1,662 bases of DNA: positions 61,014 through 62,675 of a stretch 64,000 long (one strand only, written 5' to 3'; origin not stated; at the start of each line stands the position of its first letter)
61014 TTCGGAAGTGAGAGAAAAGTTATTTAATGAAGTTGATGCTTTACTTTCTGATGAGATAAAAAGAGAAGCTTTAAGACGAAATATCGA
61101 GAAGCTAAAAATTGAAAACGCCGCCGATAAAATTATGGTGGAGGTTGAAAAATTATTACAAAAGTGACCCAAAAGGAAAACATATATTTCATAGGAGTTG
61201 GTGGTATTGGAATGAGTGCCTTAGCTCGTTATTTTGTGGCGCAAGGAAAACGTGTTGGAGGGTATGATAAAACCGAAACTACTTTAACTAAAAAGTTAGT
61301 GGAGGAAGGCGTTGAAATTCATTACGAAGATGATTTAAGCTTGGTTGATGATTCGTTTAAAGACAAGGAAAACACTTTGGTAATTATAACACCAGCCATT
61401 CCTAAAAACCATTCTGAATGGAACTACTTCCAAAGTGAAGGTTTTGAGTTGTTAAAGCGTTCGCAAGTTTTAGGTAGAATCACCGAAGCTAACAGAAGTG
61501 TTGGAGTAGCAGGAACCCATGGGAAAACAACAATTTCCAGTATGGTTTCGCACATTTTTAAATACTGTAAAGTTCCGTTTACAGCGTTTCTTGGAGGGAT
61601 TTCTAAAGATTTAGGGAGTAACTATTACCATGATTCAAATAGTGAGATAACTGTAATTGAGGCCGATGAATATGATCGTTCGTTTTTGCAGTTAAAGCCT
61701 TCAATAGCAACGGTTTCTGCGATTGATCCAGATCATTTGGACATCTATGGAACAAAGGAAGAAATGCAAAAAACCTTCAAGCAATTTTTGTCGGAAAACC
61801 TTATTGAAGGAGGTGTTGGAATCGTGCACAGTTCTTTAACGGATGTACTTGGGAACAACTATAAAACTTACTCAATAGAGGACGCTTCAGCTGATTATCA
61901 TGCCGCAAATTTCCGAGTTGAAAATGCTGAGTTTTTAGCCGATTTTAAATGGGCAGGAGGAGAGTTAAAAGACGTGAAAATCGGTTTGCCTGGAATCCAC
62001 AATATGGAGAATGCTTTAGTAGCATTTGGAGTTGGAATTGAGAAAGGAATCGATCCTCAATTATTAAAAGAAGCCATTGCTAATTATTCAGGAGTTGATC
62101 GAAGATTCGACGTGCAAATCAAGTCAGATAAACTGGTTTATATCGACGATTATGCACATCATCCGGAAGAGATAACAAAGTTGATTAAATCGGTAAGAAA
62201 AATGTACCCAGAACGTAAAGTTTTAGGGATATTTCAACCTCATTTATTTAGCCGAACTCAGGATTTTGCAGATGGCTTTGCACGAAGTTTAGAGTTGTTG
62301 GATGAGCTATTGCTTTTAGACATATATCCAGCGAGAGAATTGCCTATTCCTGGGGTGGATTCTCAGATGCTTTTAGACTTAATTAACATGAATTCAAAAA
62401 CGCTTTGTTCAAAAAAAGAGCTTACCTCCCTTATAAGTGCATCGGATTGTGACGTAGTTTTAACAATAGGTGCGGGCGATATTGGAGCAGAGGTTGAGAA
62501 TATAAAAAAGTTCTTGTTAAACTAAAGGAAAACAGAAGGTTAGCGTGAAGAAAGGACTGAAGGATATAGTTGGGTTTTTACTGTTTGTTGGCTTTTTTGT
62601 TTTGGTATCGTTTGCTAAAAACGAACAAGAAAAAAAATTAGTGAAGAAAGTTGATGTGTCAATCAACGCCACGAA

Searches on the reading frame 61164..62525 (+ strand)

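Call 49: search_protein_families(library=pfam, proteins=[window:61164-62525:+], max_evalue=0.00001)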
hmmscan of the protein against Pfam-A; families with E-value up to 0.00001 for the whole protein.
window:61164-62525:+ (453 aa): 3 families
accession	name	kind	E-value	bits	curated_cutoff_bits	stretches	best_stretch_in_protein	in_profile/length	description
PF08245.18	Mur_ligase_M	-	1.5e-21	77.8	24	1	115-290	1-199/200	Mur ligase middle domain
PF01225.30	Mur_ligase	-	9.4e-17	61.6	21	1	7-109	2-93/95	Mur ligase family, catalytic domain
PF02875.26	Mur_ligase_C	-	2.5e-14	54.6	28.4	1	313-438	1-127/127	Mur ligase, glutamate ligase domain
